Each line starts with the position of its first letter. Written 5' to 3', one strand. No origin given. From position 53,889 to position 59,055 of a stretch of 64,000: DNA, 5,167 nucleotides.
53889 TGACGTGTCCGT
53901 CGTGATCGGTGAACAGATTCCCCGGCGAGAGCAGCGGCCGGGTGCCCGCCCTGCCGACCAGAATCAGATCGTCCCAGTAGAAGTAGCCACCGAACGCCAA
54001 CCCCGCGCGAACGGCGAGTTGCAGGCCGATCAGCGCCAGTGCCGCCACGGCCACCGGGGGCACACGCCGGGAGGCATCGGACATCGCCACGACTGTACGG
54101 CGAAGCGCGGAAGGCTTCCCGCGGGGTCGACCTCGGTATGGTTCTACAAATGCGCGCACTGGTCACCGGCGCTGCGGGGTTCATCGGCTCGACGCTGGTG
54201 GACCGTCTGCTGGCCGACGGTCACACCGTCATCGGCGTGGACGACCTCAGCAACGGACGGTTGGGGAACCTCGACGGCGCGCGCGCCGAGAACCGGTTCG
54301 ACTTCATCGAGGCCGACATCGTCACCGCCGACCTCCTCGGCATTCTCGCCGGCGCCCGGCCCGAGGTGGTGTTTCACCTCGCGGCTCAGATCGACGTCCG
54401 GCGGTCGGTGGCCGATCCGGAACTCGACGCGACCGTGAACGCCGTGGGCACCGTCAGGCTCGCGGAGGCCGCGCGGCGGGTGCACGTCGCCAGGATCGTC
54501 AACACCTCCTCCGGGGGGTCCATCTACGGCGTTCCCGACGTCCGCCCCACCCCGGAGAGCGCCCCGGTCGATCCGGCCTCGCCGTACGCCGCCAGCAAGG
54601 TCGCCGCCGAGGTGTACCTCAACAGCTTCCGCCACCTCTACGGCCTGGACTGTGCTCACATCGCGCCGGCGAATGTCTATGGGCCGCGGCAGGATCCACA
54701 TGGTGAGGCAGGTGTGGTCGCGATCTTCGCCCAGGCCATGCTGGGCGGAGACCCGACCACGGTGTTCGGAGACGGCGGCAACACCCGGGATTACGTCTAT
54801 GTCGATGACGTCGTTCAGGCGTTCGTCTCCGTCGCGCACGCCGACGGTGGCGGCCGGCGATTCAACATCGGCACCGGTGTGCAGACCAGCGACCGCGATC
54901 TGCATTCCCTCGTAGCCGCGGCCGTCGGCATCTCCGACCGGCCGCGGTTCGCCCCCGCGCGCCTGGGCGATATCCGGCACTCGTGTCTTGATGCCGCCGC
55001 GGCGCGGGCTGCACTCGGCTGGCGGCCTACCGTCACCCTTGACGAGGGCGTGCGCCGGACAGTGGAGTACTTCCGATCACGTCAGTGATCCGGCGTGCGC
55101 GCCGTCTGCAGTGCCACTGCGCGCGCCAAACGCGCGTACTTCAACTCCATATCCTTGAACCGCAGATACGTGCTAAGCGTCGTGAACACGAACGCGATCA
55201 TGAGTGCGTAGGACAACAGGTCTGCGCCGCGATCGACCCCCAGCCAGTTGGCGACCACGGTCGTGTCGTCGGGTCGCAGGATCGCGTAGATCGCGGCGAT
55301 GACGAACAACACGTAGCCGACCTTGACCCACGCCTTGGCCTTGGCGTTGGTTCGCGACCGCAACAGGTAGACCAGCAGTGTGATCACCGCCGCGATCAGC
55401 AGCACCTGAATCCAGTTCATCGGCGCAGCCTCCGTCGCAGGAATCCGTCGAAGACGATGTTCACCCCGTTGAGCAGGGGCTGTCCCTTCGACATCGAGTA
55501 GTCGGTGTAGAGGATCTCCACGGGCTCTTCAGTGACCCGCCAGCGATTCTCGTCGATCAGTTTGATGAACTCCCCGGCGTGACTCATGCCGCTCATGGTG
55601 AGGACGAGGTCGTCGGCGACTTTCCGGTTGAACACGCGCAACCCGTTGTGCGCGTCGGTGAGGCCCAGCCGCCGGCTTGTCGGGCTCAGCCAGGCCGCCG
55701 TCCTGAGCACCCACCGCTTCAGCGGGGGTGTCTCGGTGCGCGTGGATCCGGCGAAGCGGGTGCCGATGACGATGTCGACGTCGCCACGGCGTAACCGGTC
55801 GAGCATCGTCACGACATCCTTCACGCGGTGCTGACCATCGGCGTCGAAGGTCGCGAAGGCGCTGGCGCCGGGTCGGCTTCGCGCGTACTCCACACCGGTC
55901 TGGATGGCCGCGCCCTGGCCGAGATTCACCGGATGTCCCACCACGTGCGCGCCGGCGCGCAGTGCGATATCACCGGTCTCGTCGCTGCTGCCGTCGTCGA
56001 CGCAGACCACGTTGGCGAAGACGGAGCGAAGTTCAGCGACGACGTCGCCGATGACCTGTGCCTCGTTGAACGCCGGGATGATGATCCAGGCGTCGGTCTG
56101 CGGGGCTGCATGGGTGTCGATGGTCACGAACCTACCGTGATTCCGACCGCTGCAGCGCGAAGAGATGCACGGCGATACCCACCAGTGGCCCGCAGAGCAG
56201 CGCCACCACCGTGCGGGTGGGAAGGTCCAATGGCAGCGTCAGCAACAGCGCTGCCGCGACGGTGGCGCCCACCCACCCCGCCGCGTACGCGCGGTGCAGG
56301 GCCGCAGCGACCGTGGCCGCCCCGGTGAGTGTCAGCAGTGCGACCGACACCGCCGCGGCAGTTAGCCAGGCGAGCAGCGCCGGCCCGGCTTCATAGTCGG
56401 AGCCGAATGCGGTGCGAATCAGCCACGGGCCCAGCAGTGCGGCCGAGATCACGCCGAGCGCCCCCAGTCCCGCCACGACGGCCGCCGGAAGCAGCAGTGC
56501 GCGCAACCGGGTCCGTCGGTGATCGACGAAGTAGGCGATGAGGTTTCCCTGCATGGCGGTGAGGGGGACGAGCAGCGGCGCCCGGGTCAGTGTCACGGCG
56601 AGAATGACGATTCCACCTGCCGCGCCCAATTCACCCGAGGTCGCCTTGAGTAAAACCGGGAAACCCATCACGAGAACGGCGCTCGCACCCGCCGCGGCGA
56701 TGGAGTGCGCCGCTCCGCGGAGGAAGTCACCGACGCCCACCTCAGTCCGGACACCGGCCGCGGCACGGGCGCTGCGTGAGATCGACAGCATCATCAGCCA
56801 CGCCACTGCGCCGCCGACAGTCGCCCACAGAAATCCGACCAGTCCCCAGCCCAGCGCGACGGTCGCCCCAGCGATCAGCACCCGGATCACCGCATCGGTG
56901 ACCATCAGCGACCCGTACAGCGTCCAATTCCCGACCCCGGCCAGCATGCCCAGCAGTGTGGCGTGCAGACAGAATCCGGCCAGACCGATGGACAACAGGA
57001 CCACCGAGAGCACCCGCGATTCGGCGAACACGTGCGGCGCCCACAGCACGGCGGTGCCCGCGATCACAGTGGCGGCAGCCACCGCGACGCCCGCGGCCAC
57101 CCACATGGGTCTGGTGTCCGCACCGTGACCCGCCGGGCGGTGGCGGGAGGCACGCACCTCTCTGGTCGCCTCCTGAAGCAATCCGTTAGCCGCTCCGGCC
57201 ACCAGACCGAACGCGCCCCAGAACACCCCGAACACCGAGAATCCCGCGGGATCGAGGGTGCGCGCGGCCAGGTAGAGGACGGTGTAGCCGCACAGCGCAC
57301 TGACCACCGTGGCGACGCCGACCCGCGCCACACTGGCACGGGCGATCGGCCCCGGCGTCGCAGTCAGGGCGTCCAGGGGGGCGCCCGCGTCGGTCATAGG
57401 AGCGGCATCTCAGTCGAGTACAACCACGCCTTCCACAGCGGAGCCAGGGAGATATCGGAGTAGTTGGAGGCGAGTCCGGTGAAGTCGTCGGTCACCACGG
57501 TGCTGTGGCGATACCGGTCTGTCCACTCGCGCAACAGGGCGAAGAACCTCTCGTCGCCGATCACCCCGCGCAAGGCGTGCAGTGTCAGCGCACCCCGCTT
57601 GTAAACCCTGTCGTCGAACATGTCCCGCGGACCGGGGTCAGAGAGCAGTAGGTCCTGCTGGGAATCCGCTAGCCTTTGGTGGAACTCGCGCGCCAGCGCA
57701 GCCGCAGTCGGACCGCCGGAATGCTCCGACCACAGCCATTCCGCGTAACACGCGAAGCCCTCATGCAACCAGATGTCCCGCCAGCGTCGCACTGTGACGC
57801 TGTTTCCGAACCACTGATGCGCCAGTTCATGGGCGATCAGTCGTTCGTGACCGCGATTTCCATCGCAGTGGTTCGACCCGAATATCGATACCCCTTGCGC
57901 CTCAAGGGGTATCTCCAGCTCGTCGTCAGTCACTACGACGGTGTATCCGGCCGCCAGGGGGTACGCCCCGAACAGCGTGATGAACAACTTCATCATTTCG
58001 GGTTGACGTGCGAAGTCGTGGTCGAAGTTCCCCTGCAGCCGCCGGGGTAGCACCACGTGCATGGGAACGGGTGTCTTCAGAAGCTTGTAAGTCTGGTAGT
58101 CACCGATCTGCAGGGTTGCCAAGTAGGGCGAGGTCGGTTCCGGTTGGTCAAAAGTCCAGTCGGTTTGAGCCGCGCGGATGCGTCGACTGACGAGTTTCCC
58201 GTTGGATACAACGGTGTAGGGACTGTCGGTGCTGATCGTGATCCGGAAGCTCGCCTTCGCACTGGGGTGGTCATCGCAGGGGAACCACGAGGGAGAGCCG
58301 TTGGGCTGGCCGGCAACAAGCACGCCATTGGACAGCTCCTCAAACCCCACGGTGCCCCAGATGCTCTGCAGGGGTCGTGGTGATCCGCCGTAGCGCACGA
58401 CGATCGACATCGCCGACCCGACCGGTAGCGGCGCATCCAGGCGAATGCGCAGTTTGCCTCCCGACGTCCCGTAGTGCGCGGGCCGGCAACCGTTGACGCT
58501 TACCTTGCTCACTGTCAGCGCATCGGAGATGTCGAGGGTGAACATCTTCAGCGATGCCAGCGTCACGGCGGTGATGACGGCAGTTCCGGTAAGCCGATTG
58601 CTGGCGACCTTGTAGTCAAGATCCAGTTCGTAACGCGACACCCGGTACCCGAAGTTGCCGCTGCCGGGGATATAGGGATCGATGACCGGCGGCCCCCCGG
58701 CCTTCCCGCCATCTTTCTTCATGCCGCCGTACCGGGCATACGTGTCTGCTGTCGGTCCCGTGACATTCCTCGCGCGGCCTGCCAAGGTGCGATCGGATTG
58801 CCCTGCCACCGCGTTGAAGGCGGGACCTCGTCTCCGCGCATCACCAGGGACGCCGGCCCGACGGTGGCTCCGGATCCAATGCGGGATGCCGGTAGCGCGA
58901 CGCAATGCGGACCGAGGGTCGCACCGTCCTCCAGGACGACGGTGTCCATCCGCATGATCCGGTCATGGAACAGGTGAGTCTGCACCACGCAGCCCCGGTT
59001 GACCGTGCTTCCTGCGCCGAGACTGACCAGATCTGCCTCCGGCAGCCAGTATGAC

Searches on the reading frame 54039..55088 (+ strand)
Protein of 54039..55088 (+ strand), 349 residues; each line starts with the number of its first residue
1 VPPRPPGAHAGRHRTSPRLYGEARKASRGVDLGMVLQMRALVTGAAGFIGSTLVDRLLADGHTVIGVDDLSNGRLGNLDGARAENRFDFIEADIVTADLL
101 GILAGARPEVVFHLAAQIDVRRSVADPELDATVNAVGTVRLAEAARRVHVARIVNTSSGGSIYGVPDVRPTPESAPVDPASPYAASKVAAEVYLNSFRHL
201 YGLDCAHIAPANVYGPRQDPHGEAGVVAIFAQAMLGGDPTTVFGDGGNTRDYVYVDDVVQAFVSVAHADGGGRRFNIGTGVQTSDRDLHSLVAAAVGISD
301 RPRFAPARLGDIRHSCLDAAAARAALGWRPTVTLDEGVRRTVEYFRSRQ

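Call 7: search_protein_families(library=pfam, proteins=[window:54039-55088:+], max_evalue=0.001)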
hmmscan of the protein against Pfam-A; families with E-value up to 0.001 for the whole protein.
window:54039-55088:+ (349 aa): 8 families
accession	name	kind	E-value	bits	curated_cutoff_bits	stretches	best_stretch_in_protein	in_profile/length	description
PF16363.11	GDP_Man_Dehyd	-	1.4e-58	199.4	27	1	41-341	1-332/332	GDP-mannose 4,6 dehydratase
PF01370.27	Epimerase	-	1.3e-57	195.5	20.9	1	40-278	1-240/240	NAD dependent epimerase/dehydratase family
PF01073.25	3Beta_HSD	-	1.3e-17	64.1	22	1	41-266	1-229/280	3-beta hydroxysteroid dehydrogenase/isomerase family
PF04321.23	RmlD_sub_bind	-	2.8e-12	46.8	27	1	38-195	1-137/287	RmlD substrate binding domain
PF07993.18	NAD_binding_4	-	2.5e-08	33.9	20.1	1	109-226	90-215/258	Male sterility protein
PF02719.21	Polysacc_synt_2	-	1e-07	31.9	20.2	1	41-158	2-128/293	Polysaccharide biosynthesis protein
PF13460.12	NAD_binding_10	-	1.4e-07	32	27.2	1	44-201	1-134/184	NAD(P)H-binding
PF00106.31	adh_short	-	2.5e-05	24.3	26.6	0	40-199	3-165/195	short chain dehydrogenase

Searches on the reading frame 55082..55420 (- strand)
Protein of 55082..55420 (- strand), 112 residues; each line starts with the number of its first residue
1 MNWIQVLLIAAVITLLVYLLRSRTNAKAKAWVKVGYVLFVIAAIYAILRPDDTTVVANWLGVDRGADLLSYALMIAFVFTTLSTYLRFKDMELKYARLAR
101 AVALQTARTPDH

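Call 7: search_protein_families(library=pfam, proteins=[window:55082-55420:-], max_evalue=0.001)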
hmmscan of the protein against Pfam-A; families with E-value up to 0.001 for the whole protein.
window:55082-55420:- (112 aa): 1 family
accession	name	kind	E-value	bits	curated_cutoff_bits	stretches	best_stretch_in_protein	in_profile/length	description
PF10066.14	DUF2304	-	1.4e-28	99.7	25.5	1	3-107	1-105/106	Uncharacterized conserved protein (DUF2304)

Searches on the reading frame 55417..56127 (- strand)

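Call 7: search_protein_families(library=pfam, proteins=[window:55417-56127:-], max_evalue=0.001)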
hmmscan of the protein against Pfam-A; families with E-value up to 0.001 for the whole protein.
window:55417-56127:- (236 aa): 1 family
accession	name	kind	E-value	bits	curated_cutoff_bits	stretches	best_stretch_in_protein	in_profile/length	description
PF00535.33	Glycos_transf_2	-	5.9e-24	85.3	23.3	1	15-173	2-166/168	Glycosyl transferase family 2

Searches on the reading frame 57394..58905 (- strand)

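Call 7: search_protein_families(library=pfam, proteins=[window:57394-58905:-], max_evalue=0.001)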
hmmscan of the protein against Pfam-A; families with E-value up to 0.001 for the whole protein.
window:57394-58905:- (503 aa): 2 families
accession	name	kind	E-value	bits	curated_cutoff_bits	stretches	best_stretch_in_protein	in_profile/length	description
PF01433.26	Peptidase_M1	-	2.7e-27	96.2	27.7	1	351-494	65-218/218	Peptidase family M1 domain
PF17900.6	Peptidase_M1_N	-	8.7e-12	46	25.8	1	91-262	4-186/186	Peptidase M1 N-terminal domain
